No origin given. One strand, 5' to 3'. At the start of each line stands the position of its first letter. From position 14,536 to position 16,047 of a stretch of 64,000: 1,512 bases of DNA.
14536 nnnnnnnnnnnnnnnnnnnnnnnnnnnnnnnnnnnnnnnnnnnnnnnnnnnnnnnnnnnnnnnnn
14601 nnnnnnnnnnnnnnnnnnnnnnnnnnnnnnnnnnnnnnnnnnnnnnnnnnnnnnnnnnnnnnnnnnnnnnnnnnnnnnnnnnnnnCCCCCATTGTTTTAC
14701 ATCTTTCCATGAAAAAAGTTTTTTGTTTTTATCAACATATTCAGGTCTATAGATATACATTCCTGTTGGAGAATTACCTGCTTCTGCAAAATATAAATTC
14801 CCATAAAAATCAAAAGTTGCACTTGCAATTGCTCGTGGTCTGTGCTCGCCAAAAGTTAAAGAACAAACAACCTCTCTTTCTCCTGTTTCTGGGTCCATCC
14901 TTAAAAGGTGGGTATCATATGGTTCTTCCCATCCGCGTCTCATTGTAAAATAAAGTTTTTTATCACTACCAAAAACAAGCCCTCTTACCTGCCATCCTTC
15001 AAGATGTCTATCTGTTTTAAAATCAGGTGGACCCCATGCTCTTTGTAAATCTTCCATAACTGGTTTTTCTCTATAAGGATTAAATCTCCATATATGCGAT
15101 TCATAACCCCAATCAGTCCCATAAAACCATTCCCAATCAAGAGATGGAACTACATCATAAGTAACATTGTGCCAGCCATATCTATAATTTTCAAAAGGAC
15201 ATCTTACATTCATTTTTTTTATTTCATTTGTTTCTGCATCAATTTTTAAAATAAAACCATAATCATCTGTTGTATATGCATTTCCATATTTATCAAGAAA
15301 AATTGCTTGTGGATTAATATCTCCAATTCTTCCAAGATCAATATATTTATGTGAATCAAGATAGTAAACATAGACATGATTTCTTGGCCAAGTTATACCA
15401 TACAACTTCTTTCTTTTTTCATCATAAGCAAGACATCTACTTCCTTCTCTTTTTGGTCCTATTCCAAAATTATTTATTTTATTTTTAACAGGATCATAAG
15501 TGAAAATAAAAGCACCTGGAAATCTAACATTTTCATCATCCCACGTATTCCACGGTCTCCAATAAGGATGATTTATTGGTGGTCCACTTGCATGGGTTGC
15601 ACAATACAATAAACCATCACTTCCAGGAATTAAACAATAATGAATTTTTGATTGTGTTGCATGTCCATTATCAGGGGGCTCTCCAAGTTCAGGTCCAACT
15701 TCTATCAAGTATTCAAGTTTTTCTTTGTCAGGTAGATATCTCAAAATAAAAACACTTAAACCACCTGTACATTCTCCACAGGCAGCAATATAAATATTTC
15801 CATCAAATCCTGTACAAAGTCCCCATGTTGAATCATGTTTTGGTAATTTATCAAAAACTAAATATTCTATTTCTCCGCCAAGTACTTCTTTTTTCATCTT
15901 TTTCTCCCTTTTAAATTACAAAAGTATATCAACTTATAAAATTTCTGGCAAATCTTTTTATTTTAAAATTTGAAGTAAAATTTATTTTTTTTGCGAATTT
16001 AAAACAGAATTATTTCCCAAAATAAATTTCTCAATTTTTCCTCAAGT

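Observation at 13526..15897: Translationally coupled pair of paralogous beta-propeller proteins of unassigned family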

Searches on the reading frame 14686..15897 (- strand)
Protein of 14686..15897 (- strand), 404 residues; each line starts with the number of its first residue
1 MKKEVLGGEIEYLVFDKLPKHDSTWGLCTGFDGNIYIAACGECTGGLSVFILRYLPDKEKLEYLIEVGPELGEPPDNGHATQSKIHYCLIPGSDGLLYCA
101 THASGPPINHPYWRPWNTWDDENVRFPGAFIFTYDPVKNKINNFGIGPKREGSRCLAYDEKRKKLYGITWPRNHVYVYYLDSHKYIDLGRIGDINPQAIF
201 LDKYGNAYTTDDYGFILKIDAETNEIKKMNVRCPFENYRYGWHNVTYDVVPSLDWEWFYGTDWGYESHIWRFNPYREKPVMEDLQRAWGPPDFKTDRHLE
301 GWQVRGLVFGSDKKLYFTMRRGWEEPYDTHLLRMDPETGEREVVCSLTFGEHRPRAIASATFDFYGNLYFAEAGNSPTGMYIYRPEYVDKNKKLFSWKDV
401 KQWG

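Call 5: search_protein_families(library=pfam, proteins=[window:14686-15897:-], max_evalue=10)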
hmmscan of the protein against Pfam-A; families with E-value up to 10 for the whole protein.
window:14686-15897:- (404 aa): 3 families
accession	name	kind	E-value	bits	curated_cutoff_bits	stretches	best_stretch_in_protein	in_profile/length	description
PF16819.11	DUF5074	-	0.044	13.3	27.2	1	195-282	183-276/353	Domain of unknown function (DUF5074)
PF20067.5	SSL_N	-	0.22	11.8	18.9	0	182-219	11-46/46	Strictosidine synthase-like, N-terminal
PF06739.17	SBBP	-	1.1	9.7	20.5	1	188-210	6-29/38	Beta-propeller repeat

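Call 6: search_protein_families(library=ncbifam, proteins=[window:14686-15897:-], max_evalue=10)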
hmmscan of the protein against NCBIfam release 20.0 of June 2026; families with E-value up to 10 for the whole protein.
window:14686-15897:- (404 aa): 0 families

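Call 8: search_solved_structures(query=window:14686-15897:-, max_evalue=10)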
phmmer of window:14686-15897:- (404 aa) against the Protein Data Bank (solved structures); distinct sequences matched with E-value up to 10: 4.
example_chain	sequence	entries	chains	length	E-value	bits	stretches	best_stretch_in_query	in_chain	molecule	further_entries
1rwi_B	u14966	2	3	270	0.37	12.7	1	192-225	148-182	Serine/threonine-protein kinase pknD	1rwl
2l57_A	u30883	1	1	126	0.84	11.6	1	162-223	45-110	Uncharacterized protein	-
2fsd_A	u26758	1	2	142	1.1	11.2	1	348-397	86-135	putative baseplate protein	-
8pkr_A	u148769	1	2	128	1.3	10.9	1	191-236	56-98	non-specific serine/threonine protein kinase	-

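Call 10: find_homologous_proteins(query=window:14686-15897:-)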
Query window:14686-15897:- (404 aa): 151 proteins with E <= 0.001 among 1239 candidates; the best 120 are listed.
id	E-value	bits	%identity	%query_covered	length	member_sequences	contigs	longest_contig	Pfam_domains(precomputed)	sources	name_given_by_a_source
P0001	2.2e-237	806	82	100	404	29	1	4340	-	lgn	-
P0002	2.3e-220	750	75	100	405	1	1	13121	-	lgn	-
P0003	3.5e-213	727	73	100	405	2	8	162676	-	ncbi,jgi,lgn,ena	jgi:hypothetical protein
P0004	5.7e-201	686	69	100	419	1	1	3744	-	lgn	-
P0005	7.5e-197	673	68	100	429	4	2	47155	-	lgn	-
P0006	1.3e-195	669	68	100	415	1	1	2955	-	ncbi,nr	ncbi:MAG: hypothetical protein NC911_11220 [Candidatus Omnitrophica bacterium]|nr:hypothetical prote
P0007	5.7e-193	660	67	100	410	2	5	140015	-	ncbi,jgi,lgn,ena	-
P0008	9.7e-193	659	69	99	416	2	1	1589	-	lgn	-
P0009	3.4e-192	657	68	99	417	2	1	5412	-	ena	-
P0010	2.2e-191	655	68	100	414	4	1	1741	-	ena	-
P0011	6.4e-190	650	68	99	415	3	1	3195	-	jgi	jgi:hypothetical protein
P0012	8.8e-188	643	68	95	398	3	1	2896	-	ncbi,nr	ncbi:MAG TPA: hypothetical protein PKX93_07260, partial [bacterium]|nr:hypothetical protein [bacteri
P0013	4.7e-187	640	66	99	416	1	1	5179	-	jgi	jgi:hypothetical protein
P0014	2.1e-186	638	67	99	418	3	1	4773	-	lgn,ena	-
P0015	8.5e-186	636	67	99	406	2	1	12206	-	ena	-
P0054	5.0e-118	413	46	98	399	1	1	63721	-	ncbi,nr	ncbi:MAG: hypothetical protein M1371_05615 [Actinobacteria bacterium]|nr:hypothetical protein [Actin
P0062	2.7e-110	387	48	98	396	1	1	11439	-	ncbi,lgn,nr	ncbi:MAG: hypothetical protein PHH77_10025 [Victivallaceae bacterium]|nr:hypothetical protein [Victi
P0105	1.6e-95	339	41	98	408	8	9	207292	-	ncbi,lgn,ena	-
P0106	4.8e-95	337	43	92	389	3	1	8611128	-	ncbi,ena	-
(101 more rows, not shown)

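Call 18: find_encoding_contigs(protein=P0003, flank=8000, max_places=2)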
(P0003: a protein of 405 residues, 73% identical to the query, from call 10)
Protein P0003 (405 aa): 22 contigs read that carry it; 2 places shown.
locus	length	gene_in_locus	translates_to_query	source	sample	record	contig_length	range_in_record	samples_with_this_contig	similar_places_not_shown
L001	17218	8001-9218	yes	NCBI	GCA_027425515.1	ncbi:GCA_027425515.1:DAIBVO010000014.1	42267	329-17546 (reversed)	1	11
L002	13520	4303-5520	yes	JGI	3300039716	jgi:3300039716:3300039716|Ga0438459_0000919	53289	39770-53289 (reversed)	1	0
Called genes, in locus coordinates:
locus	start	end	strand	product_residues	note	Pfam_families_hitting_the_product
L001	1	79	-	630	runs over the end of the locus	PF02922:CBM_48, PF00128:Alpha-amylase (weak), PF02806:Alpha-amylase_C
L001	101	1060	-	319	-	PF04055:Radical_SAM, PF16199:Radical_SAM_C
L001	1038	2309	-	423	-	PF02646:RmuC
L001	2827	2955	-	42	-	-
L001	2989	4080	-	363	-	PF13185:GAF_2, PF01590:GAF, PF13492:GAF_3, PF13487:HD_5, PF01966:HD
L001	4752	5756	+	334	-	-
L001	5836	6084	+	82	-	PF01106:NifU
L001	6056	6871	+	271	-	PF02540:NAD_synthase (weak)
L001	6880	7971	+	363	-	PF00764:Arginosuc_synth (faint), PF03054:tRNA_Me_trans, PF20259:tRNA_Me_trans_M, PF20258:tRNA_Me_trans_C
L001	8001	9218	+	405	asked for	-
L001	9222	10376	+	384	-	-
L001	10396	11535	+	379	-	PF01208:URO-D (weak)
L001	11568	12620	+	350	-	PF02163:Peptidase_M50, PF00595:PDZ (weak), PF13180:PDZ_2, PF17820:PDZ_6, PF21558:Pept_S41_N_bact (faint)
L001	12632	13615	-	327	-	PF02618:YceG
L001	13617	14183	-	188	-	PF02464:CinA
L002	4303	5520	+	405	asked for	-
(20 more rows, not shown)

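Call 19: find_encoding_contigs(protein=P0106, flank=8000, max_places=2)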
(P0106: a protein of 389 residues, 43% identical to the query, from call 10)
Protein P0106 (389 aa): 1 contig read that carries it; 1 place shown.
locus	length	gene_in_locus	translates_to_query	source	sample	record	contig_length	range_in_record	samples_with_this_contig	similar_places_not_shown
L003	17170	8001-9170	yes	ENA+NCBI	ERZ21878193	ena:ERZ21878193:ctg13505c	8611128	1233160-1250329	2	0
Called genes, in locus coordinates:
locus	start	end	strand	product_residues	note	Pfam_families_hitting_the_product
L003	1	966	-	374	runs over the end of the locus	-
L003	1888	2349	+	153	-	-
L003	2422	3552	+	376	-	PF00392:GntR, PF00532:Peripla_BP_1, PF13407:Peripla_BP_4, PF13377:Peripla_BP_3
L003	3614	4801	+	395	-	PF08240:ADH_N, PF16912:Glu_dehyd_C (weak), PF00107:ADH_zinc_N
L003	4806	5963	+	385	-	PF08240:ADH_N, PF16912:Glu_dehyd_C, PF00107:ADH_zinc_N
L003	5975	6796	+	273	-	PF01261:AP_endonuc_2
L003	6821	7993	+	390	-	PF02633:Creatininase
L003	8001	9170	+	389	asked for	-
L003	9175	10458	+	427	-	-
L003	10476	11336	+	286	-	-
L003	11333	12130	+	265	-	-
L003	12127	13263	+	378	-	-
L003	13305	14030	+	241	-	-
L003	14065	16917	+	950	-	PF08305:NPCBM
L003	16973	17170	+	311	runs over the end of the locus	PF01370:Epimerase, PF05368:NmrA, PF16363:GDP_Man_Dehyd (faint)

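Call 20: find_encoding_contigs(protein=P0054, flank=8000, max_places=2)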
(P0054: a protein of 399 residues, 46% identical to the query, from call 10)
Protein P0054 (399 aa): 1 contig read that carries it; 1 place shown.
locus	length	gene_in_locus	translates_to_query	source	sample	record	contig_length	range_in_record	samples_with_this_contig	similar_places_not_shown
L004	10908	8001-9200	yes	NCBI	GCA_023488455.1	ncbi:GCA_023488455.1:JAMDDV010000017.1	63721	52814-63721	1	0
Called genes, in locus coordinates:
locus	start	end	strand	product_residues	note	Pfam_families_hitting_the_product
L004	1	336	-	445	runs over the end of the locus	PF00016:RuBisCO_large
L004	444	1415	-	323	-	PF02779:Transket_pyr, PF02780:Transketolase_C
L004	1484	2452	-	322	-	PF00676:E1_dh, PF02775:TPP_enzyme_C (weak)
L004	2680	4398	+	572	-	PF01979:Amidohydro_1 (faint), PF07969:Amidohydro_3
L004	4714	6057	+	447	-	PF01547:SBP_bac_1, PF13416:SBP_bac_8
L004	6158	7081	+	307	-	PF00528:BPD_transp_1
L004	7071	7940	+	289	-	PF00528:BPD_transp_1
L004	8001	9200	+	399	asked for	-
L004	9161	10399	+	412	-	-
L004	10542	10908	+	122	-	?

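Call 21: predict_structure(alignment_id=A1)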
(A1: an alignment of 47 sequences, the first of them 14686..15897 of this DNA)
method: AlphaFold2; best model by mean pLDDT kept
length: 404 residues; sequences in the alignment: 47
mean_pLDDT: 94.9   pTM: 0.94
mean pLDDT of the five models: 94.9, 94.6, 94.1, 94.1, 94.0
residues with pLDDT >= 90: 350; 70-90: 53; 50-70: 1; < 50: 0
segments of 3 or more residues with pLDDT < 50: none
pLDDT, mean of each block of 10 residues (from residue 1): 98 95 96 98 91 98 98 94 97 99 87 86 93 98 96 97 98 97 97 92 97 96 97 89 91 97 87 96 94 85 94 98 93 97 97 94 99 94 97 97 96
secondary structure, 60 per line:
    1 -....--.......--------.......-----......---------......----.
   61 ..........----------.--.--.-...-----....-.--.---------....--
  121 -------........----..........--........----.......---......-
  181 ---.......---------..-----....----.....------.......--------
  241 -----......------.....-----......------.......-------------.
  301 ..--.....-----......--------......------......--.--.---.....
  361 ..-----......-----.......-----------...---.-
elements in order: E2-5 E8-14 E23-29 E35-40 E50-55 E60-66 H67-70 E89-91 E97-100 H115-118 E128-135 E140-149 E152-159 E164-170 E174-179 E184-190 E207-210 E215-219 E226-232 E246-251 E258-262 E268-273 E280-286 E305-309 E315-320 E329-334 E341-346 E356-362 E368-373 E379-385

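Call 28: find_related_loci(query=A1, collection=genome_contigs, flank=10000)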
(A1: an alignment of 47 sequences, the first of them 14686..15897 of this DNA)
Query A1 (404 aa) in genome_contigs; peptide patterns used: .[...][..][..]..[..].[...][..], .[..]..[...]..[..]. (x = any residue, [..] = any of these).
60 stretches matched a pattern; 52 encode a relative of the query (tblastn E <= 1e-3); 52 distinct loci.
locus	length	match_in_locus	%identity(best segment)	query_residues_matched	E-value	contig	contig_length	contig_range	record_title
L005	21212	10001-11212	96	1-404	0e+0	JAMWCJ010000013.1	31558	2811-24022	MAG: Candidatus Omnitrophota bacterium isolate QZM4.bins.109.Tibet NODE_1509_length_31558_cov_6.719640, whole genome sho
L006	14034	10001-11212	86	1-404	0e+0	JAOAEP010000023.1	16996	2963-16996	MAG: bacterium isolate SKW262 k141_1650003, whole genome shotgun sequence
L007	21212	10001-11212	72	2-404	0e+0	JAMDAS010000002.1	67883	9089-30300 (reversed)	MAG: Candidatus Omnitrophota bacterium isolate FK_Sedi_B_Bin.251 NODE_906_length_67883_cov_7.43695, whole genome shotgun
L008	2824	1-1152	72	21-404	0e+0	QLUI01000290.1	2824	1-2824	MAG: Bacillota bacterium isolate GPS1B09 DDT30_290, whole genome shotgun sequence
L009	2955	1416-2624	68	3-404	0e+0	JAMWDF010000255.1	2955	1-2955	MAG: Candidatus Omnitrophota bacterium isolate QZM4_2.bins.498.Tibet NODE_129052_length_2955_cov_0.992221, whole genome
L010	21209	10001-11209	67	3-404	0e+0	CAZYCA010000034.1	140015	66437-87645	MAG TPA_asm: uncultured bacterium isolate SRP231805_co4_45 genome assembly, contig: k141_91844, whole genome shotgun seq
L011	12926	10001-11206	66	2-404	0e+0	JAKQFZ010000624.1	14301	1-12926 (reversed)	MAG: Candidatus Omnitrophota bacterium isolate USDE_maxbin.238_sub k141_928643, whole genome shotgun sequence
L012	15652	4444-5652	67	3-404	0e+0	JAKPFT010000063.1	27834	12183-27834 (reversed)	MAG: bacterium isolate JPMR_metabat.36 k141_512339, whole genome shotgun sequence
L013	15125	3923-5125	64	5-404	5e-179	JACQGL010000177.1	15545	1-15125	MAG: Armatimonadetes bacterium isolate NC_groundwater_1072_Ag_S2p5_66_82 S_2p5_S6_coassembly_k141_3507360, whole genome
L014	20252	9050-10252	62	5-404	2e-172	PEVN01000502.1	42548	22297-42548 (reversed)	MAG: Armatimonadetes bacterium CG06_land_8_20_14_3_00_66_21 CG06_land_8_20_14_3.00_150_scaffold_282_c, whole genome shot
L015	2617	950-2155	62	4-404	0e+0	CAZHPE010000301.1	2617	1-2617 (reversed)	MAG TPA_asm: uncultured candidatus Brocadiaceae bacterium isolate SRP308112_co1_111 genome assembly, contig: NODE_85666_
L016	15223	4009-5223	73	1-404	0e+0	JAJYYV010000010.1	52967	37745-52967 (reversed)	MAG: bacterium isolate FK4.bin61 NODE_568_length_52967_cov_2.644909, whole genome shotgun sequence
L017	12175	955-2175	46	7-404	6e-118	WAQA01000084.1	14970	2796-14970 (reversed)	MAG: Candidatus Bathyarchaeota archaeon isolate S146_99_esom k151_359671, whole genome shotgun sequence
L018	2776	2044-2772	70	3-245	6e-122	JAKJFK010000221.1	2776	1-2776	MAG: candidate division TA06 bacterium isolate UR.bin248 UR_contig_135893, whole genome shotgun sequence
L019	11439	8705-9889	48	10-404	2e-110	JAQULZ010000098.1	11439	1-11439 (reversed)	MAG: Victivallaceae bacterium isolate STD1_142 NODE_15544_length_11439_cov_5.290753_Sandtown_D1, whole genome shotgun se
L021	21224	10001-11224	44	3-404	3e-107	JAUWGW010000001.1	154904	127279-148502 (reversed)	MAG: bacterium isolate CSMAG_2252 CSMAG_2252_k141_194500_length_154904_cov_11.9873, whole genome shotgun sequence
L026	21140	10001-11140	42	10-391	3e-101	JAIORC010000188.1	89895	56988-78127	MAG: Phycisphaerae bacterium isolate SMBSF08 20071_Bin_7_contigs_1_c_000000000042, whole genome shotgun sequence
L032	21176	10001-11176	44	10-404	2e-99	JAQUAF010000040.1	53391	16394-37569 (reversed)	MAG: Verrucomicrobiia bacterium isolate STC_78 NODE_1253_length_53391_cov_10.301310_Sandtown_C, whole genome shotgun seq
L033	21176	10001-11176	43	9-404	3e-99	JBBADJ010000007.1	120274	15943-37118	MAG: Candidatus Ratteibacteria bacterium isolate SO_2017_LW2_115 scaffold_323_c1_LW138R_2017, whole genome shotgun seque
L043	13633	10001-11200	37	1-404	7e-88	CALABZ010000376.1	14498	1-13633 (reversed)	MAG TPA_asm: uncultured Lentisphaeria bacterium isolate SRR1561996_bin.66_CONCOCT_v1.1_MAG genome assembly, contig: ERZ7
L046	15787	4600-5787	39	8-404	2e-86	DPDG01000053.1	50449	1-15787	MAG TPA_asm: Lentisphaeria bacterium isolate UBA11452 contig_5623, whole genome shotgun sequence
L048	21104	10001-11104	40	9-381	3e-85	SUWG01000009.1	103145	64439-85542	MAG: Lentisphaerae bacterium isolate SIG92 NODE_4822_length_103145_cov_3.674465, whole genome shotgun sequence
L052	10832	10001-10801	49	10-274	5e-82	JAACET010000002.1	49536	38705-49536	MAG: Actinomycetota bacterium isolate OTbin.97 scaffold_42, whole genome shotgun sequence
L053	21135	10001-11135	45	3-383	8e-88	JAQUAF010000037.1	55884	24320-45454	MAG: Verrucomicrobiia bacterium isolate STC_78 NODE_1169_length_55884_cov_10.456750_Sandtown_C, whole genome shotgun seq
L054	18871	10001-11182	38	1-404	2e-85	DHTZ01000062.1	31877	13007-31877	MAG TPA_asm: Lentisphaeria bacterium UBA5247 UBA5247_contig_223, whole genome shotgun sequence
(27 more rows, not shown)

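Call 35: search_protein_families(library=pfam, proteins=[L054:8690-9826:-, L032:4262-4960:+, L021:5414-6496:+, L046:8986-11229:+, L026:2031-5000:+, L046:12488-13690:+, L053:7081-8025:+, L033:12475-13560:+, L048:12415-13326:+, L052:7618-8778:+], max_evalue=0.001)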
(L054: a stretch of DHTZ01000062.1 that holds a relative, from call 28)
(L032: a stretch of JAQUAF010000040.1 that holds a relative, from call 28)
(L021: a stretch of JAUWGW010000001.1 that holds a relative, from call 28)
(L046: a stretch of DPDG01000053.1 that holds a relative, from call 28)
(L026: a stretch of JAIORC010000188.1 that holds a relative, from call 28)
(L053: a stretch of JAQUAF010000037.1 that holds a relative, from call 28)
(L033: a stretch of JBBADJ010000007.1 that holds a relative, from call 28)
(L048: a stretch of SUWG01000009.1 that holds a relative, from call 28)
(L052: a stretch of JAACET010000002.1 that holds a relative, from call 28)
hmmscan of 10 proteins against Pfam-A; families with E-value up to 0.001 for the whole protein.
L054:8690-9826:- (378 aa): 6 families
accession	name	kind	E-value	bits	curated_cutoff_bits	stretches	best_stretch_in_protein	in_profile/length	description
PF13377.12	Peripla_BP_3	-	3.1e-36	125.4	26.5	1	197-373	1-167/167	Periplasmic binding protein-like domain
PF00532.27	Peripla_BP_1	-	4.6e-31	108.8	22.2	1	88-360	3-274/281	Periplasmic binding proteins and sugar binding domain of LacI family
PF13407.12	Peripla_BP_4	-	1.7e-30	106.8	35.1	1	89-318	1-222/258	Periplasmic binding protein domain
PF00392.27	GntR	-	7.1e-14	51.6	27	1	11-73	2-64/64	Bacterial regulatory proteins, gntR family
PF13730.12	HTH_36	-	1.3e-06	28.5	25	1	29-63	21-55/55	Helix-turn-helix domain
PF08279.18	HTH_11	-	0.00041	20.6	25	0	34-70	16-53/55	HTH domain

L032:4262-4960:+ (233 aa): 2 families
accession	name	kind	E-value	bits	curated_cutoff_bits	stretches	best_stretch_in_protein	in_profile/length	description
PF07596.16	SBP_bac_10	-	7.1e-11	43.1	23.3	1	65-119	2-62/268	Protein of unknown function (DUF1559)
PF07963.17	N_methyl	-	9.1e-06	25.5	21.2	1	38-60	5-27/27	Prokaryotic N-terminal methylation motif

L021:5414-6496:+ (361 aa): 1 family
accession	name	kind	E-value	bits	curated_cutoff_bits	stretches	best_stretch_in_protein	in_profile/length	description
PF01208.23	URO-D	-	4.9e-20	72.3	23.9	1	103-356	90-343/346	Uroporphyrinogen decarboxylase (URO-D)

L046:8986-11229:+ (748 aa): 0 families

L026:2031-5000:+ (990 aa): 2 families
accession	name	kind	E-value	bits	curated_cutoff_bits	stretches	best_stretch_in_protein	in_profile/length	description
PF06452.16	CBM9_1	-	2.6e-09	37.7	23.4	1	43-187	1-146/185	Carbohydrate family 9 binding domain-like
PF08532.16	Glyco_hydro_42M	-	0.00023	21.2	25.8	1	758-863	70-184/207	Beta-galactosidase trimerisation domain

L046:12488-13690:+ (401 aa): 1 family
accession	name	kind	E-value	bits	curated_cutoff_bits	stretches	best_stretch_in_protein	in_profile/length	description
PF07690.21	MFS_1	-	3.5e-29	102.2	33.4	1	17-341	2-329/347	Major Facilitator Superfamily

L053:7081-8025:+ (315 aa): 1 family
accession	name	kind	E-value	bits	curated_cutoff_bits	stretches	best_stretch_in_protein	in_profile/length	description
PF00294.29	PfkB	-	8.4e-26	91.4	25.8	1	35-297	44-297/302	pfkB family carbohydrate kinase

L033:12475-13560:+ (362 aa): 2 families
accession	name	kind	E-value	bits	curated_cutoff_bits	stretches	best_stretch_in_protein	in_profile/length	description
PF01658.22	Inos-1-P_synth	-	2.9e-23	82.5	27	1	197-301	1-107/107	Myo-inositol-1-phosphate synthase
PF07994.18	NAD_binding_5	-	1.5e-05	25.1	25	1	147-207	204-264/321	Myo-inositol-1-phosphate synthase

L048:12415-13326:+ (304 aa): 2 families
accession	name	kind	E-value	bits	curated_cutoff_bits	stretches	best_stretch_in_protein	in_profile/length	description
PF01370.27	Epimerase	-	5.1e-20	72.3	20.9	2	91-220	108-240/240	NAD dependent epimerase/dehydratase family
PF16363.11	GDP_Man_Dehyd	-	2.2e-07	31.1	27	1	171-297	200-332/332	GDP-mannose 4,6 dehydratase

L052:7618-8778:+ (387 aa): 4 families
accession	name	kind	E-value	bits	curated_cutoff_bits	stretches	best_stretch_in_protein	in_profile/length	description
PF08240.17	ADH_N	-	9.4e-28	97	23.5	1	53-168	2-103/104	Alcohol dehydrogenase GroES-like domain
PF00107.32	ADH_zinc_N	-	5.3e-23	81.8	31.8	1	217-348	1-128/129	Zinc-binding dehydrogenase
PF16912.11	Glu_dehyd_C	-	1.2e-05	25.3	34.9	1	208-377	32-204/211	Glucose dehydrogenase C-terminus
PF13602.12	ADH_zinc_N_2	-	0.00018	22.9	27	1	250-383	1-133/134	Zinc-binding dehydrogenase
